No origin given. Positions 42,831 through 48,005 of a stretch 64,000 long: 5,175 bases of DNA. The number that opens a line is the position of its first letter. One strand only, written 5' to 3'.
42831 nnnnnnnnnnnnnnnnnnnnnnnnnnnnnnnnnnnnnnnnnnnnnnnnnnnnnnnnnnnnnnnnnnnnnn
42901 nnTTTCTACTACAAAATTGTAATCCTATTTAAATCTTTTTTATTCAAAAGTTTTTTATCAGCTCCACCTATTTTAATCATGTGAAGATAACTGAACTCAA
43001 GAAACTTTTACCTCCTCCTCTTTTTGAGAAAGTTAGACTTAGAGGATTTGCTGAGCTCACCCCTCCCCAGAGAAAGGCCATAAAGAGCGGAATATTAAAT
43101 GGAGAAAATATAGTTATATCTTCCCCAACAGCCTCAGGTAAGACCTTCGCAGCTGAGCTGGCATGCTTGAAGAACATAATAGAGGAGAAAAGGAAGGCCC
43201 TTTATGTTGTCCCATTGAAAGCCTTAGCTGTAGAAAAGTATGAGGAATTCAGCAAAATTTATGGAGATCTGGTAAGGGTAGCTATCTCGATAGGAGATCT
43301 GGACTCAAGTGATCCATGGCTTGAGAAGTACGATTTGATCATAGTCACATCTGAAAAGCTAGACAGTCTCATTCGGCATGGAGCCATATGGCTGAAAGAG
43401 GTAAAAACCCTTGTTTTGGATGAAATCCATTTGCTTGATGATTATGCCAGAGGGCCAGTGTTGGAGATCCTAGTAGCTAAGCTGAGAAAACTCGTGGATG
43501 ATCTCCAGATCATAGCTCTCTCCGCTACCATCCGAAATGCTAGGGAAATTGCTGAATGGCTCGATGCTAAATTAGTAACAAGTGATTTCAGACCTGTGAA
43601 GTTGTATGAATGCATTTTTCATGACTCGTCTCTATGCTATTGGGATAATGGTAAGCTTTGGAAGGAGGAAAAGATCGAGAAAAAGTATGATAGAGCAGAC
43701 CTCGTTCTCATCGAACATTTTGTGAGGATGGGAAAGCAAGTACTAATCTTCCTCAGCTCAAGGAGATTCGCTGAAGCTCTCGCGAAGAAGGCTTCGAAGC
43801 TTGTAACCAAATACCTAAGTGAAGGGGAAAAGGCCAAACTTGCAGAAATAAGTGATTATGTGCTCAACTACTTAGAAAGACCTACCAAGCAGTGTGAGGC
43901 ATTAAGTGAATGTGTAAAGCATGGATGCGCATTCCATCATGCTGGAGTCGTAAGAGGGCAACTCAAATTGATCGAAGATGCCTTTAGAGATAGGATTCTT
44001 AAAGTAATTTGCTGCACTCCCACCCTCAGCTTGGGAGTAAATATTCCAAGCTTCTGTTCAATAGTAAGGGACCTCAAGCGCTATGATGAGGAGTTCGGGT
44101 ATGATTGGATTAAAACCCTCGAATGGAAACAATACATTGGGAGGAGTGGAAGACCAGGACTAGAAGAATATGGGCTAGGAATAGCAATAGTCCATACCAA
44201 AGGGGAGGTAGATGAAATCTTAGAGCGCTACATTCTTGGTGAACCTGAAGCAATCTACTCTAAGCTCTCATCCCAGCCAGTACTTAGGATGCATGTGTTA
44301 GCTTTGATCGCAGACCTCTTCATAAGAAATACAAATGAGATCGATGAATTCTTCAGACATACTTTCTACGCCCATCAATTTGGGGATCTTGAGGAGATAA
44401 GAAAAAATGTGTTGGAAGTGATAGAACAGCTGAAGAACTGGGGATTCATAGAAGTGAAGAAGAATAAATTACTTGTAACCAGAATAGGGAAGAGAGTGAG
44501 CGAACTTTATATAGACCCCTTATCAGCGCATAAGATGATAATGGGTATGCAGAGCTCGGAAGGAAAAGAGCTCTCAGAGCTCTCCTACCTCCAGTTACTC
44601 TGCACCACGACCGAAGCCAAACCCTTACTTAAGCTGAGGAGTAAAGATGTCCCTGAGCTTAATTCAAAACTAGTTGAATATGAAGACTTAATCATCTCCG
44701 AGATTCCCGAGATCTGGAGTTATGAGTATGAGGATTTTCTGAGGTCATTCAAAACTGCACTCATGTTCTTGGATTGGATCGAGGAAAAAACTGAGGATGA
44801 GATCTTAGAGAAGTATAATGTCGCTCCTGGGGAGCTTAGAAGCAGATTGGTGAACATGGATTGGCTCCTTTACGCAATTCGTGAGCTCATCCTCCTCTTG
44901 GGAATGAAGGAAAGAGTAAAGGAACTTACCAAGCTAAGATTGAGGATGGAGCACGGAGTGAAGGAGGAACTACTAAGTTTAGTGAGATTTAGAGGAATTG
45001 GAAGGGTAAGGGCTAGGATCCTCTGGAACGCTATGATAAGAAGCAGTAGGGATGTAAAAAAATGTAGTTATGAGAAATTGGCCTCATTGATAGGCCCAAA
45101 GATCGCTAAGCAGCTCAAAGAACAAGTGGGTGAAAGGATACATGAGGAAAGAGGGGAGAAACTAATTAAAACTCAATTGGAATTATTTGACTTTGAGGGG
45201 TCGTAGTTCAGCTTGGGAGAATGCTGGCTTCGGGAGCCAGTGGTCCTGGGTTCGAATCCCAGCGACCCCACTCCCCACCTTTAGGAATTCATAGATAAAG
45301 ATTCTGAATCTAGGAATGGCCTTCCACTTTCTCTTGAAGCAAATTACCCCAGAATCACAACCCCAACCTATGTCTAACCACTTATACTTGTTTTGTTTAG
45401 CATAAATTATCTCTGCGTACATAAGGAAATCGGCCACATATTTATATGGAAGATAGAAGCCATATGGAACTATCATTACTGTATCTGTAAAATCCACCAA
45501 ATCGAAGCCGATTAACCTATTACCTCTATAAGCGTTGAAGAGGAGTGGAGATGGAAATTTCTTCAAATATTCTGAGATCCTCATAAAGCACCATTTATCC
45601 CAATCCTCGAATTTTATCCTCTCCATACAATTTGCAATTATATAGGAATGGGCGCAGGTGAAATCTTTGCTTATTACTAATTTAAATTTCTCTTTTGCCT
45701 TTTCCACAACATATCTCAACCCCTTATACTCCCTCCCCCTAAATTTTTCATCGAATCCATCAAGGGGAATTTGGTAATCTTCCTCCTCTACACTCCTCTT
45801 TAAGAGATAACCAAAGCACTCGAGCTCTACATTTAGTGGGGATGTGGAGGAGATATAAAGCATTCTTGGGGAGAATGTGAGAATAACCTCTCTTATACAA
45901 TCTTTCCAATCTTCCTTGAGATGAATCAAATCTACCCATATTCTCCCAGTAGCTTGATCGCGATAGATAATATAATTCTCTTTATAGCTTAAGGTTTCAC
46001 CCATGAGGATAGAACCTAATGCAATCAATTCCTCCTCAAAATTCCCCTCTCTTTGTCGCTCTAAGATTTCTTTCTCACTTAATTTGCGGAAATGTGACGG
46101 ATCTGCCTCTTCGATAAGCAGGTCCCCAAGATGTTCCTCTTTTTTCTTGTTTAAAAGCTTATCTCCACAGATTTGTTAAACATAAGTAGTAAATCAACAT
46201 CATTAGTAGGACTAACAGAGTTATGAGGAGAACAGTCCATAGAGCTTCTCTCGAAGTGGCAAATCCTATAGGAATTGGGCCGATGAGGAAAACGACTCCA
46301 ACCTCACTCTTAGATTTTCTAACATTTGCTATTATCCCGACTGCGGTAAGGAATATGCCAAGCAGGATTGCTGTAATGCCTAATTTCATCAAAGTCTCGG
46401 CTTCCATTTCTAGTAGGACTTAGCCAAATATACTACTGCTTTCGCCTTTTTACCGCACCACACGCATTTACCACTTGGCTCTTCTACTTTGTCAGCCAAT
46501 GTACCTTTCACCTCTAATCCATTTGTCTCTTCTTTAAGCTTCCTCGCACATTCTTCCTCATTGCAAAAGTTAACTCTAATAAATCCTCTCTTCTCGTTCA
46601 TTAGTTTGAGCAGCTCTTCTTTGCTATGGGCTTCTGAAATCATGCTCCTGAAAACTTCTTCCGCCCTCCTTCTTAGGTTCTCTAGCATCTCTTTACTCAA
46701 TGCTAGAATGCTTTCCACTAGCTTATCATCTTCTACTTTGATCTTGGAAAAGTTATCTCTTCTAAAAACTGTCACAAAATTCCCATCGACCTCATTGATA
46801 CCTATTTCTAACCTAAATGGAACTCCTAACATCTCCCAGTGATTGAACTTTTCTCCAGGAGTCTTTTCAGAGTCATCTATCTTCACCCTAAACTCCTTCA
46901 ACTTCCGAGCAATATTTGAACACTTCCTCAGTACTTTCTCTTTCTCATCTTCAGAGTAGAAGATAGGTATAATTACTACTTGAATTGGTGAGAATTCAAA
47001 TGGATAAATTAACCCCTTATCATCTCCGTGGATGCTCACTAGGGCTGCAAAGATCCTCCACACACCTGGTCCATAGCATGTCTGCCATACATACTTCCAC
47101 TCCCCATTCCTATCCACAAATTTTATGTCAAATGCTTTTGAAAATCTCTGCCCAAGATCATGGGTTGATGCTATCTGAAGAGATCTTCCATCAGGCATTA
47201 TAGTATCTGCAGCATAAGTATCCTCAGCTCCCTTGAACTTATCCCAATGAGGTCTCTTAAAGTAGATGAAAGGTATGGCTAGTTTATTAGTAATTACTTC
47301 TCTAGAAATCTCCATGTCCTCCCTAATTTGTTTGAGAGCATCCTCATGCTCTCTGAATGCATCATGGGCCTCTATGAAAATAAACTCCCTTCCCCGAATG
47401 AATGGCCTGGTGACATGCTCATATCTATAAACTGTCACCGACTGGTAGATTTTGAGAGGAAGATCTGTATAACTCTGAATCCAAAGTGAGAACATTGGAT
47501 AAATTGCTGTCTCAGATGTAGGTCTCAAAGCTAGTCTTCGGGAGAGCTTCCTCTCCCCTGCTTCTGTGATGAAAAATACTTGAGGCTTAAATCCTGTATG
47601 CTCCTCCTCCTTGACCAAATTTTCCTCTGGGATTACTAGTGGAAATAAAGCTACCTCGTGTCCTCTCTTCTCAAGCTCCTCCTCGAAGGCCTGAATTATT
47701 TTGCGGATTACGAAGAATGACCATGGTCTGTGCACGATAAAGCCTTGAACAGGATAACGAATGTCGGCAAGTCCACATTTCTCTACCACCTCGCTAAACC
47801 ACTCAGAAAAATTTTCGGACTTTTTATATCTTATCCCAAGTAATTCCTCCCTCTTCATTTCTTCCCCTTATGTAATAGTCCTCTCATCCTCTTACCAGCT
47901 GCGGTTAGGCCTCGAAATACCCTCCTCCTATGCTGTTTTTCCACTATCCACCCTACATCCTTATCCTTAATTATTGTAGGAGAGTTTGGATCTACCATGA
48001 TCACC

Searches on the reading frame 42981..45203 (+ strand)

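Call 25: search_protein_families(library=pfam, proteins=[window:42981-45203:+], max_evalue=0.00001)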
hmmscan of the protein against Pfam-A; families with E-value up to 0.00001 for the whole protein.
window:42981-45203:+ (741 aa): 3 families
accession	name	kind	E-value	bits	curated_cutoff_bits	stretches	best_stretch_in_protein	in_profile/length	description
PF00270.35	DEAD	-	1.8e-32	112.9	26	1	27-188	1-165/167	DEAD/DEAH box helicase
PF21280.2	Helicase_dom4_arc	-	5.4e-32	110.7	27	1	534-659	1-125/125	Archaeal helicase, domain 4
PF04851.21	ResIII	-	2.8e-08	34.3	22.5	1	25-185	3-163/164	Type III restriction enzyme, res subunit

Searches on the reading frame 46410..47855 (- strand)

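Call 25: search_protein_families(library=pfam, proteins=[window:46410-47855:-], max_evalue=0.00001)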
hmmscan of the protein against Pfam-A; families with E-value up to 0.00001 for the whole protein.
window:46410-47855:- (481 aa): 3 families
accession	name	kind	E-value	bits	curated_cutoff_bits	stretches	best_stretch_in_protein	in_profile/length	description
PF00587.30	tRNA-synt_2b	-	3.9e-27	95.9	29.3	1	102-275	5-178/179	tRNA synthetase class II core domain (G, H, P, S and T)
PF03129.25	HGTP_anticodon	-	4e-18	65.8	21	1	292-384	1-92/94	Anticodon binding domain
PF09180.16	ProRS-C_1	-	3.2e-14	53.3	31.5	1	413-481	2-71/71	Prolyl-tRNA synthetase, C-terminal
